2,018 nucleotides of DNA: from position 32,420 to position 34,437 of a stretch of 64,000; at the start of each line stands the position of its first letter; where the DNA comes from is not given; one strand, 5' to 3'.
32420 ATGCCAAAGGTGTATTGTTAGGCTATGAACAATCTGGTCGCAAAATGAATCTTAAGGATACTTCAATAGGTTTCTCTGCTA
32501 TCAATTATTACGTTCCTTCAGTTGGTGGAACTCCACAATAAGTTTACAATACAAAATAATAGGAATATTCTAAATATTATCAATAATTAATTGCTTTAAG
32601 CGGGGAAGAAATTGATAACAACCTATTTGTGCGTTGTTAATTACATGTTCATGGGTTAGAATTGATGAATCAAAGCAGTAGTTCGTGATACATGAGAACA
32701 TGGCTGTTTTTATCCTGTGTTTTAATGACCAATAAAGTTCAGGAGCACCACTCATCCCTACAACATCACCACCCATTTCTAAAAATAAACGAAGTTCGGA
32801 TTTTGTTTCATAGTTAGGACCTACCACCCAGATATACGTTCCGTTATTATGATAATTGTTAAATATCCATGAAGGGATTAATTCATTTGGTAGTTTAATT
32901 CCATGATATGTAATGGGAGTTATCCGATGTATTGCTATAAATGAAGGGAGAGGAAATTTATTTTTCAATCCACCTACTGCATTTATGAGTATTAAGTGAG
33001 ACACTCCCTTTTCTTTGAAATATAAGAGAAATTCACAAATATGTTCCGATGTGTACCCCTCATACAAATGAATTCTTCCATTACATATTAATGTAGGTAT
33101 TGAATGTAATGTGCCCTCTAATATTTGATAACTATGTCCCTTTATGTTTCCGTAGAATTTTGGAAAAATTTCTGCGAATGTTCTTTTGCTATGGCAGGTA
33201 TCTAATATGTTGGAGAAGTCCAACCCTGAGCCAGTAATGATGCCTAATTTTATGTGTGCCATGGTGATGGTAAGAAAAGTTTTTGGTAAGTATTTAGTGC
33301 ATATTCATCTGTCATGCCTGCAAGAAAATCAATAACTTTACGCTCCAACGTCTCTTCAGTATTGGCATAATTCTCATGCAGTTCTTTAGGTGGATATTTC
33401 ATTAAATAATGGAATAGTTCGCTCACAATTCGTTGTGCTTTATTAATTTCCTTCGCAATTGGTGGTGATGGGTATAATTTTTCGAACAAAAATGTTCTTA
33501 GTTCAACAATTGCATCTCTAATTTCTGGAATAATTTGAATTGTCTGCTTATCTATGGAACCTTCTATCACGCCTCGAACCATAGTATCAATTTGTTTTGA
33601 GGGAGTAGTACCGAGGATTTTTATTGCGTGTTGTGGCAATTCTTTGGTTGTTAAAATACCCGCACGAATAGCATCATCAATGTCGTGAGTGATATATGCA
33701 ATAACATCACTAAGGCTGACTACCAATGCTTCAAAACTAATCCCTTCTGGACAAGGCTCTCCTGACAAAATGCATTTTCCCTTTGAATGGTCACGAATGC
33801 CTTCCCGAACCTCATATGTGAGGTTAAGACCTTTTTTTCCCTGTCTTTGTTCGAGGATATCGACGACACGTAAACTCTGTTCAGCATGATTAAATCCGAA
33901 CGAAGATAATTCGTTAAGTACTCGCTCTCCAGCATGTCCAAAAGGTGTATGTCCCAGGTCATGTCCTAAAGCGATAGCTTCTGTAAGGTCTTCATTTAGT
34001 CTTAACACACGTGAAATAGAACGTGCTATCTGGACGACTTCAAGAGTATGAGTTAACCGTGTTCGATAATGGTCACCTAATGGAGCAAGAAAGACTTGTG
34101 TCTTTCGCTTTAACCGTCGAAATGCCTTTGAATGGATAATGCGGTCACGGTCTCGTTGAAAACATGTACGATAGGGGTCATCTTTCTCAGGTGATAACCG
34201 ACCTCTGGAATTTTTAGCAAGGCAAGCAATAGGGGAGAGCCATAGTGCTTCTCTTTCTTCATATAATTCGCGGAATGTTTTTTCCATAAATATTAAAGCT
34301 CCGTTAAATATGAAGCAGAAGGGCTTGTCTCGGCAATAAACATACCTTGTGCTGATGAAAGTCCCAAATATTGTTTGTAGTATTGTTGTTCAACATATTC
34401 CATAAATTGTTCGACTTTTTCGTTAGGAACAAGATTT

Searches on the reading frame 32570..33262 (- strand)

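Call 66: search_protein_families(library=pfam, proteins=[window:32570-33262:-], max_evalue=0.001)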
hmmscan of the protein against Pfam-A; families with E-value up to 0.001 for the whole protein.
window:32570-33262:- (230 aa): 1 family
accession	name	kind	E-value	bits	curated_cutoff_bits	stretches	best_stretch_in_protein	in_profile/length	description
PF01048.26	PNP_UDP_1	-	1e-18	68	25.1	1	5-212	1-218/233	Phosphorylase superfamily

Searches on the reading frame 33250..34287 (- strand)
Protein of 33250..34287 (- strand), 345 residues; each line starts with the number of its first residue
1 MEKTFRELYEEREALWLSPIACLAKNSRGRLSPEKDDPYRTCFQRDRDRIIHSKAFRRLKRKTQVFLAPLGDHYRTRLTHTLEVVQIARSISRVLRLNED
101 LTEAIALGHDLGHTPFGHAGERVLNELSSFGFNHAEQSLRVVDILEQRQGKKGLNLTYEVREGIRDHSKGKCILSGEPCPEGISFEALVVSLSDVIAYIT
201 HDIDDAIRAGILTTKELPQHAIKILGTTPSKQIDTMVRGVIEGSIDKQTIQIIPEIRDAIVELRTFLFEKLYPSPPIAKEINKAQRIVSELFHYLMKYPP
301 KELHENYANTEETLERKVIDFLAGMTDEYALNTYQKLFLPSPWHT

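Call 66: search_protein_families(library=pfam, proteins=[window:33250-34287:-], max_evalue=0.001)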
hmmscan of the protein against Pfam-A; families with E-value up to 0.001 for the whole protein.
window:33250-34287:- (345 aa): 2 families
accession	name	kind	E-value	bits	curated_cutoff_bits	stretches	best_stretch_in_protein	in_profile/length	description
PF13286.11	HD_assoc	-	5.9e-21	75.3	22.2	1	252-336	3-91/91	Phosphohydrolase-associated domain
PF01966.28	HD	-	1.1e-12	48.7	22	1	77-197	1-114/116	HD domain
